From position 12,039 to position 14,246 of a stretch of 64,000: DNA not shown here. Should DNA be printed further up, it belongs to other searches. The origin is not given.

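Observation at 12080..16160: Gabija-like (OLD-family ATPase-Toprim plus UvrD helicase) defence islet with orphan MNT in a low-GC insert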

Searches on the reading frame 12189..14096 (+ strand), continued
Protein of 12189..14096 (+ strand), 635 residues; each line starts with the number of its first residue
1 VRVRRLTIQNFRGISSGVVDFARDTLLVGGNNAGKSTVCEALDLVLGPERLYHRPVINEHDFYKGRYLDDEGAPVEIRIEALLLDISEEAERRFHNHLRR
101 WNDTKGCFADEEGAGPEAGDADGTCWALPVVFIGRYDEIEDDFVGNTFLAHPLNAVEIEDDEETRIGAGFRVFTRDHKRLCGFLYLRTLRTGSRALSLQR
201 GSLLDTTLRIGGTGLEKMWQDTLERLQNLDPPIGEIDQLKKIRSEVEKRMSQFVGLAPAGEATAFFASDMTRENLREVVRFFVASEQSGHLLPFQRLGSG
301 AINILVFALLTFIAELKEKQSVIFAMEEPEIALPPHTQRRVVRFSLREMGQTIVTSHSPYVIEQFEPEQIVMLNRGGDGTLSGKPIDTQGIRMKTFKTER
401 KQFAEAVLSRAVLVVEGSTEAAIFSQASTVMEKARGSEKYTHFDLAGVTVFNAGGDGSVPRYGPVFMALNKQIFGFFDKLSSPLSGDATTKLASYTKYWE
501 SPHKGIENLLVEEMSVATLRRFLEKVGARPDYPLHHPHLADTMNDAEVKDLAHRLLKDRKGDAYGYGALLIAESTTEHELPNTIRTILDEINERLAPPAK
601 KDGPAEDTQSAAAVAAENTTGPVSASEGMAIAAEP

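Call 42: search_solved_structures(query=A2, max_evalue=0.001, show_alignments=4)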
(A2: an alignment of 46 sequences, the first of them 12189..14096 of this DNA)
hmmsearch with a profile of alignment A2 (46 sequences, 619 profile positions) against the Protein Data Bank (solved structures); distinct sequences matched with E-value up to 0.001: 9.
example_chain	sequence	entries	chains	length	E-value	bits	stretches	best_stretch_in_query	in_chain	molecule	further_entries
8wy4_A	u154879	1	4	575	6e-11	44.7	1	294-429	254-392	Endonuclease GajA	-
8jq9_B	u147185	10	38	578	6.1e-11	44.6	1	294-429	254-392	Endonuclease GajA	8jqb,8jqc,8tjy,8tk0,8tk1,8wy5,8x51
8j4t_A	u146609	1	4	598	6.9e-11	44.5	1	294-429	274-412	Endonuclease GajA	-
8sm3_A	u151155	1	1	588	1.8e-10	43.1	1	294-429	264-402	Endonuclease GajA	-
8u7i_A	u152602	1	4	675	2.8e-10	42.4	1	295-429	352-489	Endonuclease GajA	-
6p74_A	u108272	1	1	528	4.7e-10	41.7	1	3-48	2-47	Putative ATP-dependent endonuclease of the OLD family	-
8ee4_A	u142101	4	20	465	3.3e-07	32.3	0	1-48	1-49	PtuA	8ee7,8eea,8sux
9e8z_C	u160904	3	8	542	3.3e-05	25.7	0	1-45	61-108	Retron Ec83 probable ATPase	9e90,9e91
9o4a_A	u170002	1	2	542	6.6e-05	24.7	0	1-45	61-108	Retron Ec83 probable ATPase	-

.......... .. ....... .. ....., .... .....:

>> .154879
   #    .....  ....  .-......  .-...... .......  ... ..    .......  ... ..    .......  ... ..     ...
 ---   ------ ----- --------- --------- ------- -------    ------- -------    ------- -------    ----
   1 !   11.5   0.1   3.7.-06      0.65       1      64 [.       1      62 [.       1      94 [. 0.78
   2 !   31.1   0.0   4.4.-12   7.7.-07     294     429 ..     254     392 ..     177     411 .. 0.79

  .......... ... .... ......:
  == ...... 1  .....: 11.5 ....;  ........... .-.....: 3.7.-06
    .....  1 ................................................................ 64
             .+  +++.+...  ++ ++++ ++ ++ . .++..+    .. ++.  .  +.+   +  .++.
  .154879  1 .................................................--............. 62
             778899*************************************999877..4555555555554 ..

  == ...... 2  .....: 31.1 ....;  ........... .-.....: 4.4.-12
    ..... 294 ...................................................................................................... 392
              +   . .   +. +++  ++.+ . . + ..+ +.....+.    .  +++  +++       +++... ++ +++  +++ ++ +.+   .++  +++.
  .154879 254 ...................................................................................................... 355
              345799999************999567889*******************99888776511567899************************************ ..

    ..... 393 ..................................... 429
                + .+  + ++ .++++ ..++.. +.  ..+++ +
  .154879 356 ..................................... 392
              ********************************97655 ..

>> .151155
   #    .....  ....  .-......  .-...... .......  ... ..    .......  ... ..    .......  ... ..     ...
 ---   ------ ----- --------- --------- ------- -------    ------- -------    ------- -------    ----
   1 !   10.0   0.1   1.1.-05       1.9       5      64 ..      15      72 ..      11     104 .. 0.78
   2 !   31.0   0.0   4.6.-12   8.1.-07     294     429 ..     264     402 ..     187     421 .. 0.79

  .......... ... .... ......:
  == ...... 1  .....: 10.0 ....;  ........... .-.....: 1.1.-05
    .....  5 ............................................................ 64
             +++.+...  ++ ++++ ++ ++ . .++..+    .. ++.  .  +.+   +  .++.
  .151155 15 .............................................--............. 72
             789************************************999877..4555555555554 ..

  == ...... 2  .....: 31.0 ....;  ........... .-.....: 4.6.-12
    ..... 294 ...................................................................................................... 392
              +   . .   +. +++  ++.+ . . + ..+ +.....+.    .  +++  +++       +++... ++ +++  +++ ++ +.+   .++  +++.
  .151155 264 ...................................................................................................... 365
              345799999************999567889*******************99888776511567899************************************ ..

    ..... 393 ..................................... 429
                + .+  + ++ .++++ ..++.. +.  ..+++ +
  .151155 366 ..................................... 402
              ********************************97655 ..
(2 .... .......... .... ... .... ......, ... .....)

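Call 51: predict_structure(alignment_id=A2)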
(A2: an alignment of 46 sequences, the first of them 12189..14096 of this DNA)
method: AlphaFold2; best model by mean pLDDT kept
length: 635 residues; sequences in the alignment: 46
mean_pLDDT: 73.4   pTM: 0.68
mean pLDDT of the five models: 73.4, 71.5, 69.0, 65.4, 64.8
residues with pLDDT >= 90: 206; 70-90: 212; 50-70: 70; < 50: 147
segments of 3 or more residues with pLDDT < 50: 189-223, 225-227, 229-231, 253-302, 313-318, 603-635
pLDDT, mean of each block of 10 residues (from residue 1): 93 90 87 82 84 60 79 89 89 86 88 79 91 86 86 52 56 83 66 33 37 41 47 49 52 45 31 35 32 37 51 49 66 67 75 85 88 86 85 78 87 93 95 93 89 89 83 94 91 94 95 97 95 94 96 94 82 96 97 81 46 40 31 31
secondary structure, 60 per line:
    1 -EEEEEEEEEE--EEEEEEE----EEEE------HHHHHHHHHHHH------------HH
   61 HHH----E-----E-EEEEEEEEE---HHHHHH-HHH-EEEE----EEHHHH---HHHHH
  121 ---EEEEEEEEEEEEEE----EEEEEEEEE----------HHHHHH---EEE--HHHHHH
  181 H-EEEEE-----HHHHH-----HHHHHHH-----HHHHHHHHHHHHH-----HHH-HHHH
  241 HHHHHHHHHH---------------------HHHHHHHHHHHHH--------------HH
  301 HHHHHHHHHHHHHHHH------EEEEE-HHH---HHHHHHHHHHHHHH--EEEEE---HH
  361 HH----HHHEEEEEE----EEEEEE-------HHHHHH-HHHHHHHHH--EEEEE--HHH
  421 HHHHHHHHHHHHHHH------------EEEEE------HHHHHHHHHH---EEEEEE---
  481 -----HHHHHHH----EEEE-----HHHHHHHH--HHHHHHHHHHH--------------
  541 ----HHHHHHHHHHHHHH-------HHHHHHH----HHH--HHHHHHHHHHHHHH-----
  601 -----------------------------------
elements in order: E2-11 E14-20 E25-28 H35-46 H59-63 E76-84 H88-93 E99-102 H109-112 H116-120 E124-137 E142-150 H161-166 E170-172 H175-181 E183-187 H193-197 H203-209 H215-227 H237-250 H272-284 H299-316 E323-327 H335-348 E351-355 H359-362 E370-375 E380-385 H393-398 H400-408 E411-415 H418-435 E448-452 H459-468 E472-477 H486-492 E497-500 H506-513 H516-526 H545-558 H566-572 H582-595

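Call 58: fold_search(model_id=the predicted structure, library=pdb)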
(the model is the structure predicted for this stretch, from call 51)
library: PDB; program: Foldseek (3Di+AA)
matches with E <= 10: 949; with E <= 0.001: 188
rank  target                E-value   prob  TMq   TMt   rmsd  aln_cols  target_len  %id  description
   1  8u7i_A                6.9e-19  1.00  0.43  0.44  15.9       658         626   14  Structure of the phage immune evasion protein Gad1 bound to the Gabija GajAB complex (released 2023-11-22)
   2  8x5i_B                2.1e-18  1.00  0.44  0.49  15.1       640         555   13  Structure of ATP/Mg2+ bound Gabija GajA (released 2024-02-28)
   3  6p74                  3.8e-18  1.00  0.45  0.55  14.6       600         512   16  OLD nuclease from Thermus Scotoductus (released 2020-01-29)
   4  8sm3_A                1.0e-17  1.00  0.49  0.55  13.7       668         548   12  Structure of Bacillus cereus VD045 Gabija GajA-GajB Complex (released 2023-11-22)
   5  8x5i_D                1.8e-17  1.00  0.44  0.49  14.3       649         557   14  Structure of ATP/Mg2+ bound Gabija GajA (released 2024-02-28)
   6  8x5i_A                3.6e-14  1.00  0.42  0.54  10.3       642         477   13  Structure of ATP/Mg2+ bound Gabija GajA (released 2024-02-28)
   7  8tjy_A                3.8e-14  1.00  0.42  0.54  10.8       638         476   12  Structure of Gabija AB complex (released 2024-04-24)
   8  9lpa_B                3.8e-14  1.00  0.38  0.34  16.2       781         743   12  The cryo-EM structure of retron Eco8 in an active state (released 2025-11-19)
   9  9lp9_B                6.9e-14  1.00  0.38  0.33  14.8       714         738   12  The cryo-EM structure of retron Eco8 in a standby state (released 2025-11-19)
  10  8x5i_C                7.7e-14  1.00  0.40  0.52  11.0       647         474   12  Structure of ATP/Mg2+ bound Gabija GajA (released 2024-02-28)
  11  9x94_F                1.8e-13  1.00  0.41  0.36  14.3       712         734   12  Apo Retron-Eco8 complex (released 2026-03-18)
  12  9p4j_A                2.1e-13  1.00  0.36  0.32  14.8       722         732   11  The structure of Retron Eco8 in Apo state (released 2025-11-12)
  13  9x94_J                5.2e-13  1.00  0.39  0.34  13.6       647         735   12  Apo Retron-Eco8 complex (released 2026-03-18)
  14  8j4t_A                9.5e-13  1.00  0.42  0.54  10.1       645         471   11  GajA-GajB complex (released 2024-02-21)
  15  9x9b_B                2.9e-12  1.00  0.41  0.36  13.0       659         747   12  Retron-Eco8 complex with ATP-Mg2+ (released 2026-03-04)
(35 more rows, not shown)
